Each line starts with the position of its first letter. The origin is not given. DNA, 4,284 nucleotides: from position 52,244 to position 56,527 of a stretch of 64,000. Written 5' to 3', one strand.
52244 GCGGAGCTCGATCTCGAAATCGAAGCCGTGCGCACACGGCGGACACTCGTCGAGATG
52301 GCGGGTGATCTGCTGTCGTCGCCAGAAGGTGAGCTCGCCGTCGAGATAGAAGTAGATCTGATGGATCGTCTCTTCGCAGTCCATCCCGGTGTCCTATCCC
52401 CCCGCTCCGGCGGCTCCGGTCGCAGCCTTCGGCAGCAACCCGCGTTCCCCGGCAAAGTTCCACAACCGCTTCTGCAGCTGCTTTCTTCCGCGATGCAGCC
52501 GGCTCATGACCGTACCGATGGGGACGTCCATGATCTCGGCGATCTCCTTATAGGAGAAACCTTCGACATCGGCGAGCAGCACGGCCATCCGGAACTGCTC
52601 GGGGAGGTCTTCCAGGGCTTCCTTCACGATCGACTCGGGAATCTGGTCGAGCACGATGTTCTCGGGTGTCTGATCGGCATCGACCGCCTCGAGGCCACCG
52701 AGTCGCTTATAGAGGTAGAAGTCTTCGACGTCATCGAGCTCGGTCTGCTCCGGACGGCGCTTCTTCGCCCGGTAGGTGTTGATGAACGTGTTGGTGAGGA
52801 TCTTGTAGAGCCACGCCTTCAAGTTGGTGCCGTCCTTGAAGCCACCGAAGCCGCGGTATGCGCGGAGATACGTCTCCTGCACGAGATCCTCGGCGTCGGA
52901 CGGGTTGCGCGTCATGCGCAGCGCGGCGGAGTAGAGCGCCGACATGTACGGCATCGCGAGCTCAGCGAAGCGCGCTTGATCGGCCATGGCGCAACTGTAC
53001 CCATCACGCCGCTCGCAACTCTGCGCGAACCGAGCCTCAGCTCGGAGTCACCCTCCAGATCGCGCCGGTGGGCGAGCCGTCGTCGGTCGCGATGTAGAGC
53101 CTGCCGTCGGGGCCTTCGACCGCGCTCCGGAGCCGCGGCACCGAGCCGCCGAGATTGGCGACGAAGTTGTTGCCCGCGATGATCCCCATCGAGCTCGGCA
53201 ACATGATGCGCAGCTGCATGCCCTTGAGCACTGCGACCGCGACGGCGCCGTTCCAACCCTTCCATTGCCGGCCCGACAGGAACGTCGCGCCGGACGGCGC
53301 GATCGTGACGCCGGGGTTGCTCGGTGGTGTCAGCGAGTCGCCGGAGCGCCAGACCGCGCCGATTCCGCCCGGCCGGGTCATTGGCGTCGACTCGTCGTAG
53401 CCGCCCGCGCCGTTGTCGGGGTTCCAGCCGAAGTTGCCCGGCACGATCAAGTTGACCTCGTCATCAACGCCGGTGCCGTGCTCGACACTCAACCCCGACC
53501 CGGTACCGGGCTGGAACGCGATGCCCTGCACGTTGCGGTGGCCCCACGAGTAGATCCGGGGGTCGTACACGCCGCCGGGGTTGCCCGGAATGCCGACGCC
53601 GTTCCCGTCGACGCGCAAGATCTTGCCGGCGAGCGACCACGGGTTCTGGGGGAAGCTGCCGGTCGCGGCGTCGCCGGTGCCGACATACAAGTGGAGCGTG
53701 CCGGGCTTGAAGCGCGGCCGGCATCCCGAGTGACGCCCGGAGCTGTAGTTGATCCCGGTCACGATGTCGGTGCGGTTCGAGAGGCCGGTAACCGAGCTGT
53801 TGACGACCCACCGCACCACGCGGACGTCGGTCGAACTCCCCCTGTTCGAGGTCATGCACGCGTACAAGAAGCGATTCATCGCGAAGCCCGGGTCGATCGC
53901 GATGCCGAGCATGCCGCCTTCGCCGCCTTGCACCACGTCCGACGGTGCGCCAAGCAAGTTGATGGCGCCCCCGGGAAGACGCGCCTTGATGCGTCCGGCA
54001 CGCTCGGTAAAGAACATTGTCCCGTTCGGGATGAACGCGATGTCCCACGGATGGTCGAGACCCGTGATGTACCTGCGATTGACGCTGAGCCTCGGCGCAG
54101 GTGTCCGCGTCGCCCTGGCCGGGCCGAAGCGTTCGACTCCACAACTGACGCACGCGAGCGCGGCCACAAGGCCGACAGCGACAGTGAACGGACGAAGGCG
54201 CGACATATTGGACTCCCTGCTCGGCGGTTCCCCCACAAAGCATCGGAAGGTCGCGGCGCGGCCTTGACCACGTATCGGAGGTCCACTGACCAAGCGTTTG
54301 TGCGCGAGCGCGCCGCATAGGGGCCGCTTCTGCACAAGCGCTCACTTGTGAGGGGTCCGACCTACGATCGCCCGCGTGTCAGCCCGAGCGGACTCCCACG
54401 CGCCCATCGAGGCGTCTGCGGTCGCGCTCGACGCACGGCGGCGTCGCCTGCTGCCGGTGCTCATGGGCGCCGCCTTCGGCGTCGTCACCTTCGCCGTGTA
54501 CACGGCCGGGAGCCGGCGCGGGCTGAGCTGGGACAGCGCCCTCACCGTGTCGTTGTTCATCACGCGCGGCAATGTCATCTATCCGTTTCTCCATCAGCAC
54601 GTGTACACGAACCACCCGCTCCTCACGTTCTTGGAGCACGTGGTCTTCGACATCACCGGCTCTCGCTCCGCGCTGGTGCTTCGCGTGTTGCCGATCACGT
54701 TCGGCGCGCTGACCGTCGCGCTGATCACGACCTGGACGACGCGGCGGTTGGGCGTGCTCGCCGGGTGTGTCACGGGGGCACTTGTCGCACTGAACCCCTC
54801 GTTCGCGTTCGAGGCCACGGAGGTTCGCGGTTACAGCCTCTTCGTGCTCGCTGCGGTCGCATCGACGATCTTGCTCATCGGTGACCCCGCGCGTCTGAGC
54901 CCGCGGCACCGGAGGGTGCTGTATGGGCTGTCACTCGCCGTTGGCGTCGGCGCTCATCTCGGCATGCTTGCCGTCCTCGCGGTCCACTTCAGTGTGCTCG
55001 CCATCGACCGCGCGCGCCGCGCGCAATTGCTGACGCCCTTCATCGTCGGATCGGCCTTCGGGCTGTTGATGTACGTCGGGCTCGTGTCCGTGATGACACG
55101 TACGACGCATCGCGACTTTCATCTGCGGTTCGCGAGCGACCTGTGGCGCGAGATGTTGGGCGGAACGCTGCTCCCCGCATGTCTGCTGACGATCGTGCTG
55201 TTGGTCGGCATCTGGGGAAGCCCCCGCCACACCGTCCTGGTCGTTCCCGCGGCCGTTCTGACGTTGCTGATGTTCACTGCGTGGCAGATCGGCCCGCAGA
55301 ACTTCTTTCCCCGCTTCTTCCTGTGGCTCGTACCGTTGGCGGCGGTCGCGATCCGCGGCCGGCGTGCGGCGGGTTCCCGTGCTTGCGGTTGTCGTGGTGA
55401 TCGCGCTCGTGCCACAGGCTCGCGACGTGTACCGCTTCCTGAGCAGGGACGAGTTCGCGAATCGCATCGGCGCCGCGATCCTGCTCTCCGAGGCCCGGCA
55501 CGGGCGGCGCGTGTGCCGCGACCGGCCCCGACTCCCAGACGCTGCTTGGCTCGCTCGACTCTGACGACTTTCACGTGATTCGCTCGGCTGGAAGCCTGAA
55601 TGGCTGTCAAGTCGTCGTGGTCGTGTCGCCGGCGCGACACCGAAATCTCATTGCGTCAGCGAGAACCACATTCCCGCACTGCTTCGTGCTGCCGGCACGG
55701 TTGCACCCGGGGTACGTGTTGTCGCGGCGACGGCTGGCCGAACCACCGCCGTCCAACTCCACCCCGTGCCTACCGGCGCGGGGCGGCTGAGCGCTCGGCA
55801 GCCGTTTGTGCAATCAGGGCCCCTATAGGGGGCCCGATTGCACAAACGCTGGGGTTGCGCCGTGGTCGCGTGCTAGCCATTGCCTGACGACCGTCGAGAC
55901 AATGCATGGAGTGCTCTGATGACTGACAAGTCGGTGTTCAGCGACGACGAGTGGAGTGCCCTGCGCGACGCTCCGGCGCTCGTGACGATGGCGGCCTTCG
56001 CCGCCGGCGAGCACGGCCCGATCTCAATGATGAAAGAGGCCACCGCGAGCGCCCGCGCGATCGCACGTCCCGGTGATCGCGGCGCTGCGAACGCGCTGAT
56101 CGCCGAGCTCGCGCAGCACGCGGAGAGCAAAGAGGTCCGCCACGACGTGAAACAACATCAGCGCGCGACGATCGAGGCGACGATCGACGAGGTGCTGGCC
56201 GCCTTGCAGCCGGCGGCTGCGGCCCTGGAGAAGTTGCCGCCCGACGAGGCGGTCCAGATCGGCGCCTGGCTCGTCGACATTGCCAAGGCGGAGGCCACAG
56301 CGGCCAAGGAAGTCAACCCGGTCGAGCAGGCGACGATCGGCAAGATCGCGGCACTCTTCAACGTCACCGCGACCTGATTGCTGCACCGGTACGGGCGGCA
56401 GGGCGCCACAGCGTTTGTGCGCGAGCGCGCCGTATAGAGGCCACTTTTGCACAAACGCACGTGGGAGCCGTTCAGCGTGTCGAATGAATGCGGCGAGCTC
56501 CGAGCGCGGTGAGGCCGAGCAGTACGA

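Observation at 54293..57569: ATAG-centred palindromic elements bracket successive genes like cassettes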

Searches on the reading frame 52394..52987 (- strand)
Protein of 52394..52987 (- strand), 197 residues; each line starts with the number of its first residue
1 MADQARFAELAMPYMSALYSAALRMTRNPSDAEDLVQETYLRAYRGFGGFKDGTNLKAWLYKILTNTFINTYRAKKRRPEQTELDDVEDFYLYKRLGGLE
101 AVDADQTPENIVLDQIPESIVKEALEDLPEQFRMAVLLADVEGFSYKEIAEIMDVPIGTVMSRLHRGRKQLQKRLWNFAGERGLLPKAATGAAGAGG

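Call 13: search_protein_families(library=pfam, proteins=[window:52394-52987:-], max_evalue=0.01)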
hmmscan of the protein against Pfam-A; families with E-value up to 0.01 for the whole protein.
window:52394-52987:- (197 aa): 9 families
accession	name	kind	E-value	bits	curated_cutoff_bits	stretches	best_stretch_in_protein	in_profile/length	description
PF08281.18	Sigma70_r4_2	-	6.6e-19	67.7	25.7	1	121-171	4-54/54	Sigma-70, region 4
PF04542.20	Sigma70_r2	-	6.5e-18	64.7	24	1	12-78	3-71/71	Sigma-70 region 2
PF04545.22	Sigma70_r4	-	3e-11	43.1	24.1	1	124-173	1-50/50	Sigma-70, region 4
PF22233.2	PhyR_sigma-like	-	2.6e-06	27.5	27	1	128-156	4-32/50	Response regulator PhyR, sigma-like domain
PF07638.17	Sigma70_ECF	-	1.6e-05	25.3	21.1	1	31-175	46-183/185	ECF sigma factor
PF13384.12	HTH_23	-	0.00047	20.3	24.6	1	132-166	8-40/50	Homeodomain-like domain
PF22029.2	PhyR_sigma2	-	0.00063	20.2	27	1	25-64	15-54/55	Sigma2 domain of PhyR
PF20432.4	Xre-like-HTH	-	0.0047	17.6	25.8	0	133-171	13-50/63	Antitoxin Xre-like helix-turn-helix domain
PF13518.12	HTH_28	-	0.0091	16.5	25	0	135-166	5-35/52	Helix-turn-helix domain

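Call 14: find_encoding_contigs(protein=window:52394-52987:-, flank=10000, max_places=10)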
Protein window:52394-52987:- (197 aa): no gene with exactly this product is on record in the collection.

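Call 65: find_homologous_proteins(query=window:52394-52987:-, max_evalue=1e-40)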
Query window:52394-52987:- (197 aa): 7991 proteins with E <= 1e-40 among 8000 candidates; the best 120 are listed.
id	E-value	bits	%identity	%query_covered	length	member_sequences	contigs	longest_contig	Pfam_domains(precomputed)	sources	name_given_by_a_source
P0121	9.8e-125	431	99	100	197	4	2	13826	PF07638.18,PF22233.3,PF04545.23,PF04542.21,PF08281.19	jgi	jgi:RNA polymerase sigma-70 factor (ECF subfamily)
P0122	2.6e-123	427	99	100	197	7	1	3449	PF07638.18,PF22233.3,PF04545.23,PF04542.21,PF08281.19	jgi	jgi:RNA polymerase sigma-70 factor (ECF subfamily)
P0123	4.8e-123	426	99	100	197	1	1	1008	PF07638.18,PF22233.3,PF04545.23,PF04542.21,PF08281.19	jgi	jgi:RNA polymerase sigma-70 factor, ECF subfamily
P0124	3.7e-107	374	87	100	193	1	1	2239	PF07638.18,PF22233.3,PF04545.23,PF04542.21,PF08281.19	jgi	jgi:RNA polymerase sigma-70 factor (ECF subfamily)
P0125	4.7e-107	374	87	100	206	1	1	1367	PF07638.18,PF22233.3,PF04545.23,PF04542.21,PF08281.19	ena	-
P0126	1.0e-106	373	87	98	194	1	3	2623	PF07638.18,PF22233.3,PF04545.23,PF04542.21,PF08281.19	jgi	jgi:RNA polymerase sigma-70 factor (ECF subfamily)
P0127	1.4e-106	372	87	100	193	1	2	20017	PF07638.18,PF22233.3,PF04545.23,PF04542.21,PF08281.19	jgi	jgi:RNA polymerase sigma-70 factor (ECF subfamily)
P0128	1.8e-106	372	87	100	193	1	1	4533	PF07638.18,PF22233.3,PF04545.23,PF04542.21,PF08281.19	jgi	jgi:RNA polymerase sigma-70 factor (ECF subfamily)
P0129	2.0e-106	372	86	100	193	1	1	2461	PF07638.18,PF22233.3,PF04545.23,PF04542.21,PF08281.19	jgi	jgi:RNA polymerase sigma-70 factor, ECF subfamily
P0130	2.1e-106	372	86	100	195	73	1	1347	PF04545.23,PF04542.21,PF08281.19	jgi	jgi:RNA polymerase sigma-70 factor (ECF subfamily)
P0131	2.7e-106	371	87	99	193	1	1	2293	PF22233.3,PF04545.23,PF04542.21,PF08281.19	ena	-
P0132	7.9e-106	370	88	97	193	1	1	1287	PF22233.3,PF04545.23,PF04542.21,PF08281.19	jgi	jgi:RNA polymerase sigma-70 factor (ECF subfamily)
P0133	1.2e-105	369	86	98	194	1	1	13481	PF07638.18,PF22233.3,PF04545.23,PF04542.21,PF08281.19,PF22029.3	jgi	jgi:RNA polymerase sigma-70 factor, ECF subfamily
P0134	2.6e-105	368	86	97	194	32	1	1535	PF07638.18,PF22233.3,PF04545.23,PF04542.21,PF08281.19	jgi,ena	jgi:RNA polymerase sigma-70 factor (ECF subfamily)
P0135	3.4e-105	368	86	100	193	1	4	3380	PF07638.18,PF22233.3,PF04545.23,PF04542.21,PF08281.19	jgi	jgi:RNA polymerase sigma-70 factor (ECF subfamily)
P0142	1.0e-104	366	86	98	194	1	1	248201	PF04545.23,PF04542.21,PF08281.19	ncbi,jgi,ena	jgi:RNA polymerase sigma-70 factor (ECF subfamily)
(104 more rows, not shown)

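Call 66: find_encoding_contigs(protein=P0121, flank=10000, max_places=3)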
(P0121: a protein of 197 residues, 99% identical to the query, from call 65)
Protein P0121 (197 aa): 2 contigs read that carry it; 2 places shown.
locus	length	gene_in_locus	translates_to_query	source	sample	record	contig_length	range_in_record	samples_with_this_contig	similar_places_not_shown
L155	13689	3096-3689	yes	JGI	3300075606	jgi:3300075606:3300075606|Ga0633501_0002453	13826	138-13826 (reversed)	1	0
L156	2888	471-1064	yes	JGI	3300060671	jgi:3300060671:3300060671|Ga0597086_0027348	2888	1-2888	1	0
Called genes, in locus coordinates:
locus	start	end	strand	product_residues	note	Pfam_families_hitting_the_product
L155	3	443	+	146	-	?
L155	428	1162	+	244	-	PF00230:MIP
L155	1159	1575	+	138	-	PF01451:LMWPc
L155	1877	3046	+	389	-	PF07995:GSDH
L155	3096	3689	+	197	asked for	PF07638:Sigma70_ECF (weak), PF04542:Sigma70_r2, PF04545:Sigma70_r4, PF08281:Sigma70_r4_2, PF22233:PhyR_sigma-like (weak)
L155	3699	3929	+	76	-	PF13490:zf-HC2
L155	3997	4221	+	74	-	-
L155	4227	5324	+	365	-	PF10103:Zincin_2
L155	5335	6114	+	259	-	PF00072:Response_reg, PF00196:GerE (weak)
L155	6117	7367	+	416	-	PF01171:ATP_bind_3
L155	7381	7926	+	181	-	PF00156:Pribosyltran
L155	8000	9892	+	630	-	PF06480:FtsH_ext (weak), PF00004:AAA, PF17862:AAA_lid_3, PF01434:Peptidase_M41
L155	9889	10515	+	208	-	PF01227:GTP_cyclohydroI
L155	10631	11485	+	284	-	PF00809:Pterin_bind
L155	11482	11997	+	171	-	-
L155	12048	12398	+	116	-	PF02152:FolB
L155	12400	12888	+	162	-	PF01288:HPPK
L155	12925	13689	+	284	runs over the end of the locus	PF10727:Rossmann-like, PF10728:DUF2520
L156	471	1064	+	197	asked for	PF07638:Sigma70_ECF (weak), PF04542:Sigma70_r2, PF04545:Sigma70_r4, PF08281:Sigma70_r4_2, PF22233:PhyR_sigma-like (weak)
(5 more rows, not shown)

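Call 67: find_encoding_contigs(protein=P0127, flank=10000, max_places=2)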
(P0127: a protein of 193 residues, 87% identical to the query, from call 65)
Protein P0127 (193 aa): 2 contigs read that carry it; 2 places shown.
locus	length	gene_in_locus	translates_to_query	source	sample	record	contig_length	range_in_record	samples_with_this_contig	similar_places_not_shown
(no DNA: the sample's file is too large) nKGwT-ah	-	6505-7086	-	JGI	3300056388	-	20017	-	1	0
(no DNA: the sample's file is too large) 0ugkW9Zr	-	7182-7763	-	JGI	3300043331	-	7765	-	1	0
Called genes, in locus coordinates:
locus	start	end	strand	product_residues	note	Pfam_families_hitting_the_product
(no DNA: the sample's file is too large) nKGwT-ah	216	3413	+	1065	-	PF19077:Big_13 (faint), PF00722:Glyco_hydro_16, PF13287:Fn3_assoc (faint), PF06832:BiPBP_C (faint), PF13290:CHB_HEX_C_1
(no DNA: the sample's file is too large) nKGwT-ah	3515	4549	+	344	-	PF19040:SGNH (weak)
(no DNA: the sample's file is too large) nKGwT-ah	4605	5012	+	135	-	-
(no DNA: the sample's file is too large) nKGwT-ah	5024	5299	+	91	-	-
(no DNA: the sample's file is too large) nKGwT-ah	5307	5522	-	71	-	-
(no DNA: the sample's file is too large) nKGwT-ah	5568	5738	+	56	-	-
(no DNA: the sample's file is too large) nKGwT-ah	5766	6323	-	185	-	PF13302:Acetyltransf_3, PF00583:Acetyltransf_1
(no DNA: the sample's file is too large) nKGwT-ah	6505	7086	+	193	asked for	PF04542:Sigma70_r2, PF07638:Sigma70_ECF (faint), PF08281:Sigma70_r4_2, PF04545:Sigma70_r4, PF22233:PhyR_sigma-like (weak)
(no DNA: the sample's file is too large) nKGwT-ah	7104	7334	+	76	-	PF13490:zf-HC2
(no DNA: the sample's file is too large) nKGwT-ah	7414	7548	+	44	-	-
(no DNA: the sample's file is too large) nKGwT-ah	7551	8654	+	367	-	PF10103:Zincin_2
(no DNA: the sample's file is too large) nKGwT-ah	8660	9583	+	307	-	PF01171:ATP_bind_3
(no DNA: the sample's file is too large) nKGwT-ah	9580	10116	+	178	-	PF00156:Pribosyltran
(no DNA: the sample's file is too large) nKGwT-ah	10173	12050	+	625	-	PF06480:FtsH_ext (faint), PF00004:AAA, PF17862:AAA_lid_3, PF01434:Peptidase_M41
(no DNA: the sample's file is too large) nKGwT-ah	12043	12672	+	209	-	PF01227:GTP_cyclohydroI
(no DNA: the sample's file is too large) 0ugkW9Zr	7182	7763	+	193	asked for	PF04542:Sigma70_r2, PF07638:Sigma70_ECF (faint), PF08281:Sigma70_r4_2, PF04545:Sigma70_r4, PF22233:PhyR_sigma-like (weak)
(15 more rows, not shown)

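Call 68: find_encoding_contigs(protein=P0142, flank=10000, max_places=2)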
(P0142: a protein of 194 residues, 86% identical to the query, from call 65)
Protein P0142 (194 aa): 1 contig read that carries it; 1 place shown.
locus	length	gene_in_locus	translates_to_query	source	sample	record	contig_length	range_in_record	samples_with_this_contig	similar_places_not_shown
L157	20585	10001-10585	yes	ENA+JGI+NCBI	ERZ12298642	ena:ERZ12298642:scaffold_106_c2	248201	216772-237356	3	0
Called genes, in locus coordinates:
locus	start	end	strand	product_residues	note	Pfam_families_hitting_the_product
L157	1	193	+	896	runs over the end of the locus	PF01751:Toprim, PF01131:Topoisom_bac, PF13368:Toprim_C_rpt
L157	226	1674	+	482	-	PF05977:MFS_3, PF07690:MFS_1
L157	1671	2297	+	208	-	PF02223:Thymidylate_kin, PF13521:AAA_28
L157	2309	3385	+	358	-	PF13177:DNA_pol3_delta2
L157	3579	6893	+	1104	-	PF00211:Guanylate_cyc, PF13191:AAA_16, PF13401:AAA_22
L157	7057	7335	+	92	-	-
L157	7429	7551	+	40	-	-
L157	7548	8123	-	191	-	PF13302:Acetyltransf_3, PF00583:Acetyltransf_1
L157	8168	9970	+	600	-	PF07995:GSDH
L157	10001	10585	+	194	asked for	PF04542:Sigma70_r2, PF08281:Sigma70_r4_2, PF04545:Sigma70_r4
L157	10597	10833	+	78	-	PF13490:zf-HC2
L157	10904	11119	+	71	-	-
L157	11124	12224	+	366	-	PF10103:Zincin_2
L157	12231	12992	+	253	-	PF00072:Response_reg, PF00196:GerE (weak)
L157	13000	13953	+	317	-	PF01171:ATP_bind_3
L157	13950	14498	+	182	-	PF00156:Pribosyltran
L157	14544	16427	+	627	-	PF00004:AAA, PF17862:AAA_lid_3, PF01434:Peptidase_M41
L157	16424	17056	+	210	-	PF01227:GTP_cyclohydroI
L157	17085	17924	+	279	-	PF00809:Pterin_bind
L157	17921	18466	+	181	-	-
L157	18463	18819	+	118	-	PF02152:FolB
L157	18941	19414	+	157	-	PF01288:HPPK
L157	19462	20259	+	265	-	PF03807:F420_oxidored (faint), PF10727:Rossmann-like (weak), PF10728:DUF2520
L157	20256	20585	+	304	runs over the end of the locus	PF02569:Pantoate_ligase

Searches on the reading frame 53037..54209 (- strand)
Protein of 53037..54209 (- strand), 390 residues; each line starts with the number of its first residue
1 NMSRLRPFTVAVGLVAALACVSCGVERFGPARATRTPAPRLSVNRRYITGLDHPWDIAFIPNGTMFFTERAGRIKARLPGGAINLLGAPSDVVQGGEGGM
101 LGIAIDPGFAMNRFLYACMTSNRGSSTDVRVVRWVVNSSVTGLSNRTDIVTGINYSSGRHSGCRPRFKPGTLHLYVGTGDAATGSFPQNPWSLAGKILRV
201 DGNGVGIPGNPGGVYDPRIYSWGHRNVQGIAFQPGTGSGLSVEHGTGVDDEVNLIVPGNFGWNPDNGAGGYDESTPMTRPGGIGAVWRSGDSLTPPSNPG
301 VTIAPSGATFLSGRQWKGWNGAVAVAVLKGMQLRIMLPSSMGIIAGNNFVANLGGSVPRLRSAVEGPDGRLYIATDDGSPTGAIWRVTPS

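Call 13: search_protein_families(library=pfam, proteins=[window:53037-54209:-], max_evalue=0.01)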
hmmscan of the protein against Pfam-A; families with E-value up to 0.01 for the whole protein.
window:53037-54209:- (390 aa): 1 family
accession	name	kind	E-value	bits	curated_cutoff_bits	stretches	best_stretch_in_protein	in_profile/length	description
PF07995.17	GSDH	-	1.8e-60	205.4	25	1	51-378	1-326/332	Glucose / Sorbosone dehydrogenase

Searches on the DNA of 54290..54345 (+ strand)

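Call 63: build_rna_model(alignment_id=A1, structure=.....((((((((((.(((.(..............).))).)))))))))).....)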
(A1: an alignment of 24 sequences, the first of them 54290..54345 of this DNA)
Model R1 built from alignment A1 (24 sequences, 56 columns); structure: as given.
model positions 56; base pairs 14; branch points 0; effective number of sequences 6.45; information 0.994 bits per position. Calibrated on 0.2 Mb of random sequence (short: E-values are rough).
structure used (alignment columns):
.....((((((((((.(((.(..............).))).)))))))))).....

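Call 64: search_with_rna_model(model_id=R1, source=window, filters=off, max_evalue=10)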
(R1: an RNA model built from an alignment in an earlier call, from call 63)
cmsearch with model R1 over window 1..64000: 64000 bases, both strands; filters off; matches with E-value up to 10: 22.
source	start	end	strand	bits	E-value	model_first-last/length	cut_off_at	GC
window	56407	56462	+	68.3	4.7e-19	1-56/56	no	0.59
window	55798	55853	-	67.6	7.5e-19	1-56/56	no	0.62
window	54290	54345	+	61.2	7.6e-17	1-56/56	no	0.68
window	55798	55853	+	56.1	2.9e-15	1-56/56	no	0.62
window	56407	56462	-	35.7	6.4e-09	1-56/56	no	0.59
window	54290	54345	-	26.8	3.8e-06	1-56/56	no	0.68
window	32389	32441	+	11.9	0.17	1-56/56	no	0.7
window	3081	3134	-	10.7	0.4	1-56/56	no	0.76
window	32389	32441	-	9.5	0.96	1-56/56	no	0.7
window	61388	61433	-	8.4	2.2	1-56/56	no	0.67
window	33717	33732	+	8.2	2.4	1-56/56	no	0.69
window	59894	59945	+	8.1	2.7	1-56/56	no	0.75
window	784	821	+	7.8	3.2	1-56/56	no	0.61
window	51946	51981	+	7.4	4.3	11-46/56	no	0.58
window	3350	3393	+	6.9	6.2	1-56/56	no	0.66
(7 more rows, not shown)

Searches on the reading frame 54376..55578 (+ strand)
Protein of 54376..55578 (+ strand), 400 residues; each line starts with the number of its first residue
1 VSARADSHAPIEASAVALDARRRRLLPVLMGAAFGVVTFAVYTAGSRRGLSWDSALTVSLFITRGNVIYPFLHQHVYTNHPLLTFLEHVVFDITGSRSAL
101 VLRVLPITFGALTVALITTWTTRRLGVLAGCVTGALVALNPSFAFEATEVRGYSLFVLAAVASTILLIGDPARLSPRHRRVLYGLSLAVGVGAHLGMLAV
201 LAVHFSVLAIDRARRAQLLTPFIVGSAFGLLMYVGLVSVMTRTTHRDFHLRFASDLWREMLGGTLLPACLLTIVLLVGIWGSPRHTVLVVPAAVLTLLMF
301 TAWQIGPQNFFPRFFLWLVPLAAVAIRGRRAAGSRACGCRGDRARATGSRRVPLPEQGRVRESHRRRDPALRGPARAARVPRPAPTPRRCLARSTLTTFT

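Call 13: search_protein_families(library=pfam, proteins=[window:54376-55578:+], max_evalue=0.01)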
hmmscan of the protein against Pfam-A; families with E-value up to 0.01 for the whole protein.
window:54376-55578:+ (400 aa): 1 family
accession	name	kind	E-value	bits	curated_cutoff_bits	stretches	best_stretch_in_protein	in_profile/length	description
PF02535.28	Zip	-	0.0011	18.7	35.1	1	181-263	236-315/323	ZIP Zinc transporter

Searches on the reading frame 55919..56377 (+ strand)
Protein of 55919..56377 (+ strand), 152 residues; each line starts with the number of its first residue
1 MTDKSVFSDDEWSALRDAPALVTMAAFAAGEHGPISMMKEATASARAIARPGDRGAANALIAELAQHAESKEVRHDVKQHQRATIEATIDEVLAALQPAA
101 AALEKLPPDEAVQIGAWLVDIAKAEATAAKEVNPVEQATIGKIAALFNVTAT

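Call 12: find_encoding_contigs(protein=window:55919-56377:+, flank=10000, max_places=10)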
Protein window:55919-56377:+ (152 aa): no gene with exactly this product is on record in the collection.

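Call 13: search_protein_families(library=pfam, proteins=[window:55919-56377:+], max_evalue=0.01)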
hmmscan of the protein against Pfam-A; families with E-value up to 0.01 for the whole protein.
window:55919-56377:+ (152 aa): 1 family
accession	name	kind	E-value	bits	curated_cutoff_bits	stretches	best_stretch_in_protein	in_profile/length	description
PF24164.1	TMP_N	-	0.005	17.7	27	0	72-136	8-71/82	Tape measure protein N-terminal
